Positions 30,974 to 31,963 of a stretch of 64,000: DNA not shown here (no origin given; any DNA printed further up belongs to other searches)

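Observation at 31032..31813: Second wHTH-NUDIX paralog with an intact Nudix box, divergent from an HExxH membrane peptidase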

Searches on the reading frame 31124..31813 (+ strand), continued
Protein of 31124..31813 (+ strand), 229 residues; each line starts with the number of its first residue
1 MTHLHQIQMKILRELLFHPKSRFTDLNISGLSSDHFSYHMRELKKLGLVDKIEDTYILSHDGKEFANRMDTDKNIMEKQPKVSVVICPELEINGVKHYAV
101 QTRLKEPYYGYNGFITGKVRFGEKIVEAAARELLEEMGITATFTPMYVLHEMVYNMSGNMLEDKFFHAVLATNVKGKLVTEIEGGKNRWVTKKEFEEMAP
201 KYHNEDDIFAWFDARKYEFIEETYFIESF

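Call 19: find_related_loci(query=A1, collection=genome_contigs, flank=4000)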
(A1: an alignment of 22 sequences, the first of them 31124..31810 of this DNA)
Query A1 (229 aa) in genome_contigs; peptide patterns used: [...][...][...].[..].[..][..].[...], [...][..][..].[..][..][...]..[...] (x = any residue, [..] = any of these).
245 stretches matched a pattern; 223 encode a relative of the query (tblastn E <= 1e-3); the best 80 are kept; 80 distinct loci.
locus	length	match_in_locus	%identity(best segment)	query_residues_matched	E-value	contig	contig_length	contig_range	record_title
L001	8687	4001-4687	55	1-229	2e-81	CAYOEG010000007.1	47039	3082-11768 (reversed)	MAG TPA_asm: uncultured Candidatus Saccharibacteria bacterium isolate SRP294416_co1_479 genome assembly, contig: NODE_11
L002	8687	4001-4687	55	1-229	3e-81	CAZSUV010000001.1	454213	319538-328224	MAG TPA_asm: uncultured Candidatus Saccharibacteria bacterium isolate SRP302447_co3_161 genome assembly, contig: NODE_41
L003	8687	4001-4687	56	1-229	3e-80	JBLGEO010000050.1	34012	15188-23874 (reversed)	MAG: Candidatus Dojkabacteria bacterium isolate cluster3_bin.91 cluster3_bin.91_NODE_3611, whole genome shotgun sequence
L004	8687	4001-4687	55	1-229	7e-80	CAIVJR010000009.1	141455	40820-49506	uncultured bacterium isolate Loclat_bin-19700 genome assembly, contig: bin-19700:09/10, whole genome shotgun sequence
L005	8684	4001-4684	55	1-229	1e-78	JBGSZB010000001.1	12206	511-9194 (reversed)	MAG: Candidatus Dojkabacteria bacterium isolate JTS-AC489 k141_3925273, whole genome shotgun sequence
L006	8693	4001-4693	53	1-229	8e-73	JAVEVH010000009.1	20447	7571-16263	MAG: Candidatus Dojkabacteria bacterium isolate BF4_117 NODE_7946_length_20447_cov_6.691634_Biofilm4, whole genome shotg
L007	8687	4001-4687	51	1-229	2e-71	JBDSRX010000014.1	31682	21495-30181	MAG: Candidatus Dojkabacteria bacterium isolate cluster1_bin.520 k127_7068192, whole genome shotgun sequence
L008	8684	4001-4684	50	1-229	6e-71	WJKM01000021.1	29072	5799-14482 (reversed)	MAG: Candidatus Dojkabacteria bacterium isolate Bin_125 k141_4066316, whole genome shotgun sequence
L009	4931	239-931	53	1-229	6e-71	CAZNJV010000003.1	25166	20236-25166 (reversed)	MAG TPA_asm: uncultured Candidatus Saccharibacteria bacterium isolate SRP263991_co3_616 genome assembly, contig: NODE_18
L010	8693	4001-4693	51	1-229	1e-70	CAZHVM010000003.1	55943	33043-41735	MAG TPA_asm: uncultured Candidatus Saccharibacteria bacterium isolate SRP192927_co3_113 genome assembly, contig: NODE_92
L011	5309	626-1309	51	1-229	7e-71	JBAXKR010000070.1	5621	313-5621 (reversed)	MAG: bacterium isolate ELA406 MAG406_70, whole genome shotgun sequence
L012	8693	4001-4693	52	1-229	2e-70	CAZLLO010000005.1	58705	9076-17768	MAG TPA_asm: uncultured Candidatus Saccharibacteria bacterium isolate SRP192927_co3_300 genome assembly, contig: NODE_84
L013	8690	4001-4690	48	1-229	3e-70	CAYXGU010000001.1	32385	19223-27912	MAG TPA_asm: uncultured Candidatus Saccharibacteria bacterium isolate SRP329715_co1_64 genome assembly, contig: NODE_188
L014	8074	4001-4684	50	1-229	2e-70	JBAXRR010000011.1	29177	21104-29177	MAG: bacterium isolate ELA588 MAG588_11, whole genome shotgun sequence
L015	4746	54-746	50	1-229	2e-68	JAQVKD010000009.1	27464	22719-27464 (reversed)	MAG: Candidatus Dojkabacteria bacterium isolate STE_79 NODE_3599_length_27464_cov_6.569046_Sandtown_E, whole genome shot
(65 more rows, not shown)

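Call 43: search_protein_representatives(alignment_id=A1)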
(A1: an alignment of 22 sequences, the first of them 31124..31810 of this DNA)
Query: 22 sequences, 229 profile positions. Proteins with E-value up to 0.001 (for the whole library): 4013; up to 1e-10: 1049; up to 1e-30: 370. The best 150 are listed.
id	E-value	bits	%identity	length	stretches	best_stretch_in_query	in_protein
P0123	2.4e-93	328.0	-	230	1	1-229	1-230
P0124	4.7e-91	320.5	-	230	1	1-229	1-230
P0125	3.0e-84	298.2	-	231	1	1-229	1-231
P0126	9.1e-78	277.0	-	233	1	2-227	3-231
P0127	1.8e-77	276.0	-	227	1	3-229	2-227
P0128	1.3e-76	273.2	-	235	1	3-225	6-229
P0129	3.4e-75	268.6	-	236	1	3-228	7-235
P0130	1.6e-74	266.4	-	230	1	1-226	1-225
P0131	2.6e-74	265.7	-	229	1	1-229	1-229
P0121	4.4e-73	261.7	-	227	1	4-224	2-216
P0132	8.1e-73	260.8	-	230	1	3-229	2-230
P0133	2.3e-72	259.3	-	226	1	1-229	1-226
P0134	5.2e-71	254.9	-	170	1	61-229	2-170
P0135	1.3e-70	253.6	-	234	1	3-225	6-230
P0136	3.0e-69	249.1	-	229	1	3-229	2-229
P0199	8.1e-53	195.4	-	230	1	3-227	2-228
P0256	3.0e-46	173.9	-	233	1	3-223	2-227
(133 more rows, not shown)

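Call 44: predict_structure(alignment_id=A3)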
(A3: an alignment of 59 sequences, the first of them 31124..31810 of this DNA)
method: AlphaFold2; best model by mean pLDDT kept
length: 229 residues; sequences in the alignment: 59
mean_pLDDT: 93.4   pTM: 0.80
mean pLDDT of the five models: 93.4, 91.8, 90.2, 89.4, 89.0
residues with pLDDT >= 90: 183; 70-90: 42; 50-70: 3; < 50: 1
segments of 3 or more residues with pLDDT < 50: none
pLDDT, mean of each block of 10 residues (from residue 1): 81 92 79 87 95 93 90 85 98 97 94 97 97 98 99 94 97 98 97 97 95 98 89
secondary structure, 60 per line:
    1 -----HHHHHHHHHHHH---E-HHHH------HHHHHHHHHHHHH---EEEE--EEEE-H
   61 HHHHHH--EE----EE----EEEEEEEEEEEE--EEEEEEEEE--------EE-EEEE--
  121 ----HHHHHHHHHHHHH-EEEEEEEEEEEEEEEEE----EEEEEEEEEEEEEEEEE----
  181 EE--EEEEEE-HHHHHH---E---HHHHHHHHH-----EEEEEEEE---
elements in order: H6-17 H23-26 H33-45 E49-52 E55-58 H60-66 E81-92 E95-103 E115-118 H125-137 E139-155 E160-176 E185-190 H192-197 H205-213 E219-226

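Call 49: fold_search(model_id=the predicted structure, library=pdb)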
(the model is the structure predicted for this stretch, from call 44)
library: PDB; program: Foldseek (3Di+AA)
matches with E <= 10: 1496; with E <= 0.001: 462
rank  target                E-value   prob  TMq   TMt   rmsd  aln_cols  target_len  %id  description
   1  6gls_B                1.2e-09  1.00  0.49  0.70   3.7       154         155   18  Crystal structure of hMTH1 N33G in complex with TH scaffold 1 in the absence of acetate (released 2019-02-20)
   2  9xri_A                1.8e-09  1.00  0.50  0.71   3.5       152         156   18  Crystal structure of MTH1 in complex with acoramidis bound at the active site and protein-protein interface (molar rat (released 2026-04-01)
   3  6glv                  2.2e-09  1.00  0.50  0.71   3.5       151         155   17  Crystal structure of hMTH1 D120N in complex with TH scaffold 1 in the absence of acetate (released 2019-02-20)
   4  6glh                  2.8e-09  1.00  0.50  0.72   3.4       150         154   15  Crystal structure of hMTH1 F27A in complex with LW14 in the absence of acetate (released 2019-02-20)
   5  5mzf_A                2.8e-09  1.00  0.49  0.70   3.5       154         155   20  Crystal structure of dog MTH1 protein (released 2018-01-10)
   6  6glk                  3.2e-09  1.00  0.49  0.71   3.6       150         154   17  Crystal structure of hMTH1 N33A in the presence of acetate (released 2019-02-20)
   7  5anv                  3.6e-09  1.00  0.49  0.71   3.5       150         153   18  MTH1 in complex with compound 15 (released 2016-03-02)
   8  6gll_B                3.9e-09  1.00  0.50  0.71   3.2       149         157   18  Crystal structure of hMTH1 N33A in complex with LW14 in the presence of acetate (released 2019-02-20)
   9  6glp_B                4.4e-09  1.00  0.50  0.71   3.3       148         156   17  Crystal structure of hMTH1 N33G in complex with LW14 in the presence of acetate (released 2019-02-20)
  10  6glt                  4.7e-09  1.00  0.50  0.71   3.3       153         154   16  Crystal structure of hMTH1 D120N in the presence of acetate (released 2019-02-20)
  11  6glg                  5.0e-09  1.00  0.50  0.72   3.5       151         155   15  Crystal structure of hMTH1 F27A in complex with LW14 in the presence of acetate (released 2019-02-20)
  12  8a34_A                6.8e-09  1.00  0.50  0.69   3.8       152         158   17  MTH1 in complex with TH013071 (released 2023-09-27)
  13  6glo_B                7.3e-09  1.00  0.48  0.68   3.9       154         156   19  Crystal structure of hMTH1 N33G in the presence of acetate (released 2019-02-20)
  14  6glp_A                8.8e-09  1.00  0.49  0.70   3.4       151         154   18  Crystal structure of hMTH1 N33G in complex with LW14 in the presence of acetate (released 2019-02-20)
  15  6qvo_B                1.1e-08  1.00  0.50  0.72   3.5       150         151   17  Crystal structure of human MTH1 in complex with N6-methyl-dAMP (released 2020-03-18)
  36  3gz8_C                2.7e-08  1.00  0.54  0.76   4.1       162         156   12  Cocrystal structure of NUDIX domain of Shewanella oneidensis NrtR complexed with ADP ribose (released 2009-06-09)
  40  3gz8_A                4.5e-08  1.00  0.52  0.74   4.3       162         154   12  Cocrystal structure of NUDIX domain of Shewanella oneidensis NrtR complexed with ADP ribose (released 2009-06-09)
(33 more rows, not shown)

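Call 58: find_encoding_contigs(protein=P0199, flank=3000, max_places=2)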
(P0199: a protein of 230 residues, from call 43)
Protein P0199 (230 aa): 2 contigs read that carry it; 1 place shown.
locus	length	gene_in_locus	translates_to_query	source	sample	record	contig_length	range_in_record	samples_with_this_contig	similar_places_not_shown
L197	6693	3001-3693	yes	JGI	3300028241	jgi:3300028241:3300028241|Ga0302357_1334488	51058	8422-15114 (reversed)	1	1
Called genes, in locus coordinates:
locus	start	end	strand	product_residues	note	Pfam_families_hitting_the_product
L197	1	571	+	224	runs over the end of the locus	PF00963:Cohesin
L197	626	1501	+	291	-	PF02424:ApbE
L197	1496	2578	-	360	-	PF00483:NTP_transferase, PF22640:ManC_GMP_beta-helix (weak)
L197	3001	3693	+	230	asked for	PF00293:NUDIX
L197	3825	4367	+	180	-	PF22769:DCD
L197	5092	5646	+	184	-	-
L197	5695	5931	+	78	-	-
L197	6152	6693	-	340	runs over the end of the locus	-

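Call 59: find_encoding_contigs(protein=P0256, flank=3000, max_places=2)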
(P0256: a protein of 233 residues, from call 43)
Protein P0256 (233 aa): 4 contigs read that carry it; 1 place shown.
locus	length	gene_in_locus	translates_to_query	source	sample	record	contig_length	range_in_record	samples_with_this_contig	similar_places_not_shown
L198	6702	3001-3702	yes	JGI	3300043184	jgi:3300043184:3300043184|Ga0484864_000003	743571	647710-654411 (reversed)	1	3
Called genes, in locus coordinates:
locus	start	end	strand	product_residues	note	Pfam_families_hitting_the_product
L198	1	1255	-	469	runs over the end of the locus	-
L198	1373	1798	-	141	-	PF00293:NUDIX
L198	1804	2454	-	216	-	PF05875:Ceramidase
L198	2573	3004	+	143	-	PF00293:NUDIX, PF14815:NUDIX_4 (weak)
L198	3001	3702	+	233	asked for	PF00293:NUDIX (weak)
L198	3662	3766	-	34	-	-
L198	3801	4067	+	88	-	-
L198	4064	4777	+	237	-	PF00293:NUDIX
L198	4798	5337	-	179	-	PF08002:DUF1697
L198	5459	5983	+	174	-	PF00085:Thioredoxin, PF13098:Thioredoxin_2 (weak)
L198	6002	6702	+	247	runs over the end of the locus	-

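Call 67: search_protein_families(library=pfam, proteins=[L198:3801-4067:+, L198:4064-4777:+, L198:3001-3702:+, L197:3825-4367:+], max_evalue=0.05)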
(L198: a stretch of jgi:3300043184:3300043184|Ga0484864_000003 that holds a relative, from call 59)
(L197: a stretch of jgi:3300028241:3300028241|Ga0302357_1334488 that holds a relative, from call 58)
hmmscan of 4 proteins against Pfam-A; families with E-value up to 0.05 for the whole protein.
L198:3801-4067:+ (88 aa): 0 families

L198:4064-4777:+ (237 aa): 4 families
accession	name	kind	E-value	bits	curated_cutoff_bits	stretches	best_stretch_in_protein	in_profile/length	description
PF00293.34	NUDIX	-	1.5e-12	48.1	21.1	1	88-205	6-121/134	NUDIX domain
PF22327.2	Nudt16-like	-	0.00091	19.6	27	1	98-178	22-99/161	U8 snoRNA-decapping enzyme-like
PF24038.1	DUF7347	-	0.0028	18.3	27.6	1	25-72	29-76/77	Domain of unknown function (DUF7347)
PF14947.12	HTH_45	-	0.0043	17.5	25.5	1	15-73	8-69/77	Winged helix-turn-helix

L198:3001-3702:+ (233 aa): 4 families
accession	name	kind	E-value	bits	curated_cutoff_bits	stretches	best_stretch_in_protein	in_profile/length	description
PF00293.34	NUDIX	-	9e-06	26.2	21.1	1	84-211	4-129/134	NUDIX domain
PF24038.1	DUF7347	-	8.6e-05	23.1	27.6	1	9-66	15-74/77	Domain of unknown function (DUF7347)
PF14947.12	HTH_45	-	0.001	19.5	25.5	1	31-70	32-70/77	Winged helix-turn-helix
PF10711.15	DUF2513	-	0.012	16.3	29.6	1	8-56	11-59/100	Hypothetical protein (DUF2513)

L197:3825-4367:+ (180 aa): 2 families
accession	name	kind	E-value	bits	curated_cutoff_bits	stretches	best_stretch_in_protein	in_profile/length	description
PF22769.1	DCD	-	2e-13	51.1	27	1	32-154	30-152/153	dCTP deaminase-like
PF00692.24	dUTPase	-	0.00029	21.1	22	1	60-153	9-102/129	dUTPase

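Call 76: search_protein_families(library=ncbifam, alignment_id=A3, max_evalue=0.001)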
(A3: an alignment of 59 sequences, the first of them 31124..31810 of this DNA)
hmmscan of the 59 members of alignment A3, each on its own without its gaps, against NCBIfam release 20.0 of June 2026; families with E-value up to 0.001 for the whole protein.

A. member 1, window:31124-31810:+ (229 aa): 5 families
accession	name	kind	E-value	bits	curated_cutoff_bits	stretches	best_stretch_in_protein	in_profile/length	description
NF006530.0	PRK08999.1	equivalog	1.1e-05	24.7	245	1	106-195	29-112/315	Nudix family hydrolase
NF008736.0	PRK11762.1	equivalog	1.3e-05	24.8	169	1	64-153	30-115/186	ADP compounds hydrolase NudE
NF007834.0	PRK10546.1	equivalog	5.1e-05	23.1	156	1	110-194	30-108/135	pyrimidine (deoxy)nucleoside triphosphate diphosphatase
NF008044.0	PRK10776.1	equivalog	5.3e-05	23.1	148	1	112-197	33-112/130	8-oxo-dGTP diphosphatase MutT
TIGR00586.1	mutt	equivalog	6.1e-05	23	97.9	1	114-199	36-115/129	8-oxo-dGTP diphosphatase MutT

B. families by the number of members that match (of 59 scanned): 19 families
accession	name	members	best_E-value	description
NF006530.0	PRK08999.1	57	2.4e-10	Nudix family hydrolase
NF008736.0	PRK11762.1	48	2.1e-11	ADP compounds hydrolase NudE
NF006961.0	PRK09438.1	48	2.4e-07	dihydroneopterin triphosphate diphosphatase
NF007834.0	PRK10546.1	37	3.3e-07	pyrimidine (deoxy)nucleoside triphosphate diphosphatase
TIGR00586.1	mutt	34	3.9e-08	8-oxo-dGTP diphosphatase MutT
NF053610.1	Sso10a_fam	33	9.5e-07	Sso10a family chromatin protein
NF008044.0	PRK10776.1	30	3.1e-08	8-oxo-dGTP diphosphatase MutT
TIGR02705.1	nudix_YtkD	25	5.3e-06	RNA deprotection pyrophosphohydrolase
NF003787.0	PRK05379.1-4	16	1.6e-07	bifunctional nicotinamide-nucleotide adenylyltransferase/Nudix hydroxylase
NF003791.0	PRK05379.2-3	13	1.1e-05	bifunctional nicotinamide-nucleotide adenylyltransferase/Nudix hydroxylase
NF001299.0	PRK00241.1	8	1.2e-05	NAD(+) diphosphatase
NF003788.0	PRK05379.1-5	7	3.4e-05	bifunctional nicotinamide-nucleotide adenylyltransferase/Nudix hydroxylase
NF052459.1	OxoGTPPhMutT1Mycb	4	7.6e-05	8-oxo-(d)GTP phosphatase MutT1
NF001936.0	PRK00714.1-3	4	0.00023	RNA pyrophosphohydrolase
NF011963.0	PRK15434.1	4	0.00046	GDP-mannose mannosyl hydrolase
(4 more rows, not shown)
